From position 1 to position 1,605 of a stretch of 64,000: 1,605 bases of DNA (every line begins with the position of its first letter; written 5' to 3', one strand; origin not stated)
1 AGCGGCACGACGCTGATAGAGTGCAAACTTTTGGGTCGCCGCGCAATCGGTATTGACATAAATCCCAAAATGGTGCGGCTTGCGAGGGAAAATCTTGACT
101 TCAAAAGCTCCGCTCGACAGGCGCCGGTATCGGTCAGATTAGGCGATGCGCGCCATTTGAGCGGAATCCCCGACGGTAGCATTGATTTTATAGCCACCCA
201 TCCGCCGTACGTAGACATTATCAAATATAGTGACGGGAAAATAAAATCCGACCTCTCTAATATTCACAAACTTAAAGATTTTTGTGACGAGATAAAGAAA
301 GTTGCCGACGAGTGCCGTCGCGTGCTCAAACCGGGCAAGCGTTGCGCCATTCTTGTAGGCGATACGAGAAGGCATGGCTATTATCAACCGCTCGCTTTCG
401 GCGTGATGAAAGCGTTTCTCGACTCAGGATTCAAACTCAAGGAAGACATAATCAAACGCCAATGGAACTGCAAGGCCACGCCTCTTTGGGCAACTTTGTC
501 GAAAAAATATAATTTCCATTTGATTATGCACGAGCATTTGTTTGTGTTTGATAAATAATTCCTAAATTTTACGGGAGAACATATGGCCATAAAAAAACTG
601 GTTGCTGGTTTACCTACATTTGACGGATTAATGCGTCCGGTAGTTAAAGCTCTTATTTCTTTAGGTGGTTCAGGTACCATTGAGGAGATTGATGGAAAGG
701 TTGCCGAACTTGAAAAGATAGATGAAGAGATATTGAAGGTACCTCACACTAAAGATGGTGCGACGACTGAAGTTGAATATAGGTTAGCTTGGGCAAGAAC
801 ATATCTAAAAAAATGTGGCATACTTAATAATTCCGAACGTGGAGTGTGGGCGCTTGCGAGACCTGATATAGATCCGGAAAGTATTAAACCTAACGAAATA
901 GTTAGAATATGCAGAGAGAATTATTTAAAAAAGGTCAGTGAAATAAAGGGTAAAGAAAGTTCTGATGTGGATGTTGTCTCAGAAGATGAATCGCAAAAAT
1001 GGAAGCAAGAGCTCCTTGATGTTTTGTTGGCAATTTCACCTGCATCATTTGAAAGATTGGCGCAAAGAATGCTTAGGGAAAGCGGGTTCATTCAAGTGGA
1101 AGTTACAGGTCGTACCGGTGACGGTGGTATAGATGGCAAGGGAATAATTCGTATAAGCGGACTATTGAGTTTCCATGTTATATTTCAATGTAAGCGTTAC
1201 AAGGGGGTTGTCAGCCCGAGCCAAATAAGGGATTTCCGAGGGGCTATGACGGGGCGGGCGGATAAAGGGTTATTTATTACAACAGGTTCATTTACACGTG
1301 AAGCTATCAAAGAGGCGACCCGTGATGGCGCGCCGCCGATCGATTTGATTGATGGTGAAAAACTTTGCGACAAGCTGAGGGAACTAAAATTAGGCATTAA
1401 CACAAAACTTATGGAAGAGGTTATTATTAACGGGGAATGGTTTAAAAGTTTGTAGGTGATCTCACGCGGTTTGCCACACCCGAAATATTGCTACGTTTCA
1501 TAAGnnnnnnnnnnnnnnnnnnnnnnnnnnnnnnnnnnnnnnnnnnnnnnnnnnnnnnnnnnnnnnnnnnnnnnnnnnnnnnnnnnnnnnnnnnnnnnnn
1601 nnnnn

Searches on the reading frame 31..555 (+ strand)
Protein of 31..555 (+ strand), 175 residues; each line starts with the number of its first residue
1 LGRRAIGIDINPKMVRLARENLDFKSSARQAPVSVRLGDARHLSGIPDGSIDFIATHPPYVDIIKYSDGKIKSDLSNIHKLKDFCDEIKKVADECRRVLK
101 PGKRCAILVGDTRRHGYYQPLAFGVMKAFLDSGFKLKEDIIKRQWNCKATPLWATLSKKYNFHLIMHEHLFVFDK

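Call 29: search_protein_families(library=pfam, proteins=[window:31-555:+], max_evalue=0.01)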
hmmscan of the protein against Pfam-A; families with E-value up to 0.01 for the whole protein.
window:31-555:+ (175 aa): 6 families
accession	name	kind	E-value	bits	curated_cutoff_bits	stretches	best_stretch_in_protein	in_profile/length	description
PF01555.25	N6_N4_Mtase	-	4.5e-11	43.6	26.7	1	51-152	1-90/221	DNA methylase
PF08241.18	Methyltransf_11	-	5.2e-10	40.3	21.2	1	2-55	18-65/95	Methyltransferase domain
PF13649.12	Methyltransf_25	-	2.6e-07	31.7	27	1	3-56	22-70/97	Methyltransferase domain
PF01170.24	UPF0020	-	1.8e-05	25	22.3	1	5-65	79-136/197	RMKL-like, methyltransferase domain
PF13847.12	Methyltransf_31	-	2.1e-05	24.6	27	1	5-108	31-110/145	Methyltransferase domain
PF08242.18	Methyltransf_12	-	0.0063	17.7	30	0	5-102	23-95/98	Methyltransferase domain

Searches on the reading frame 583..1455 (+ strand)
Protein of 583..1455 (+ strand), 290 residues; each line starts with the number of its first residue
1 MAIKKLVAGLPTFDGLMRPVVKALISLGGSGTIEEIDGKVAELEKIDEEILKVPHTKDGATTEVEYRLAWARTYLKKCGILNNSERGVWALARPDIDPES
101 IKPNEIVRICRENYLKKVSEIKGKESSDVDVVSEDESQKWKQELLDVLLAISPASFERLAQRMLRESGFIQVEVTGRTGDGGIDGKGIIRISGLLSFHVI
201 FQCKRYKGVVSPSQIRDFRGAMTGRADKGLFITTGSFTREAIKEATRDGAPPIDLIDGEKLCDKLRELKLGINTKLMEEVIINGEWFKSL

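Call 29: search_protein_families(library=pfam, proteins=[window:583-1452:+], max_evalue=0.01)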
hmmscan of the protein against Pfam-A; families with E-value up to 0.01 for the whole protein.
window:583-1452:+ (290 aa): 4 families
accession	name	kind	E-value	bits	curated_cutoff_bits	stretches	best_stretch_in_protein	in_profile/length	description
PF04471.18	Mrr_cat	-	2.1e-30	105.6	21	1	149-263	2-113/115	Restriction endonuclease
PF14338.12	Mrr_N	-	1.2e-13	51.5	29.5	1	13-92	1-78/87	Mrr N-terminal domain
PF22722.2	NA-iREase1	-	3.1e-10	40.4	27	1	158-263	3-106/106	NACHT-associated inactive Restriction Endonuclease 1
PF10356.15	RRG7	-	0.00011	22.1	22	0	197-225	85-113/185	Required for respiratory growth protein 7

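Call 40: find_encoding_contigs(protein=window:583-1455:+, flank=10000, max_places=6)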
Protein window:583-1455:+ (290 aa): 10 contigs read that carry it; 3 places shown.
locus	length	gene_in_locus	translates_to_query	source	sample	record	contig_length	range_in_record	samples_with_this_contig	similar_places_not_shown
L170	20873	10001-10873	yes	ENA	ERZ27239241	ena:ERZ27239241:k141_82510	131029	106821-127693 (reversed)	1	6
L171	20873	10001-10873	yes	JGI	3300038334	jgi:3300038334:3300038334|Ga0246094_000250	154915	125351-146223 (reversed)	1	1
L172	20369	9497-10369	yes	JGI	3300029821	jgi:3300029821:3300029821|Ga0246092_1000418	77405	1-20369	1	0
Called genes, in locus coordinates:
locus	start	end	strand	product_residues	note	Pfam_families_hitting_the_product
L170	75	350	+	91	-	-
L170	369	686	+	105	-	-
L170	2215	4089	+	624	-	PF10102:DUF2341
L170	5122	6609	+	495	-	-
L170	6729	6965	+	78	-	-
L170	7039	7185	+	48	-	-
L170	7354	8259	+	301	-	PF02086:MethyltransfD12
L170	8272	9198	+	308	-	PF04556:DpnII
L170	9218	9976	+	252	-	PF01555:N6_N4_Mtase, PF01170:UPF0020, PF13847:Methyltransf_31, PF08241:Methyltransf_11, PF08242:Methyltransf_12 (faint), PF13649:Methyltransf_25, PF01555:N6_N4_Mtase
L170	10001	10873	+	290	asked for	PF14338:Mrr_N, PF04471:Mrr_cat, PF22722:NA-iREase1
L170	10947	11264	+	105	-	PF07883:Cupin_2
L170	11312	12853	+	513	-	-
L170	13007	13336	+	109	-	-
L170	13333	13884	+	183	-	-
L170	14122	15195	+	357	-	-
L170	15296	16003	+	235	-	PF00535:Glycos_transf_2, PF10111:Glyco_tranf_2_2, PF13641:Glyco_tranf_2_3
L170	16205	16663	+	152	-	PF18905:DUF5661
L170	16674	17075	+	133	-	-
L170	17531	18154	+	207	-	PF02182:SAD_SRA (faint), PF01844:HNH, PF14279:HNH_5 (faint)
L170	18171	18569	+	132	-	-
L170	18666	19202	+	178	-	PF00929:RNase_T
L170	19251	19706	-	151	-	PF12844:HTH_19 (faint), PF13560:HTH_31, PF01381:HTH_3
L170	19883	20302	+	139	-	-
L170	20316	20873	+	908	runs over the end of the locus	PF22148:Fervidolysin_NPro-like (weak), PF00082:Peptidase_S8, PF20773:InhA-like_MAM (weak)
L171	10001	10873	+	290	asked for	PF14338:Mrr_N, PF04471:Mrr_cat, PF22722:NA-iREase1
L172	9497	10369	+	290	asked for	PF14338:Mrr_N, PF04471:Mrr_cat, PF22722:NA-iREase1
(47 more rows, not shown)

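Call 63: search_protein_families(library=padloc, proteins=[L170:5122-6606:+], max_evalue=0.001)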
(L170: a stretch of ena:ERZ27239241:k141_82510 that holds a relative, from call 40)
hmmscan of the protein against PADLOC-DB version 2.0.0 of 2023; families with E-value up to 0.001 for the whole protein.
L170:5122-6606:+ (495 aa): 1 family
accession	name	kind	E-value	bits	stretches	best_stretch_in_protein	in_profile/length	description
PDLC04561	PDC-M28C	-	1.3e-19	68.5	1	199-450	153-415/480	-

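Call 64: search_protein_families(library=ncbifam, proteins=[L170:5122-6606:+], max_evalue=0.001)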
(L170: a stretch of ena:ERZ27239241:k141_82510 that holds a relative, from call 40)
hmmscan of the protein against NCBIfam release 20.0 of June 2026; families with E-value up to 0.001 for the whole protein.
L170:5122-6606:+ (495 aa): 2 families
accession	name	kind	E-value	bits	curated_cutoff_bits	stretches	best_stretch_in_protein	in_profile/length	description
NF047389.1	ATPase_Sll1717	subfamily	1.3e-59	202.5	75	1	12-472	1-422/454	P-loop ATPase, Sll1717 family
NF053860.1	DS41_1_antiphage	equivalog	1.1e-09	37.9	370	1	9-65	4-64/448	anti-phage protein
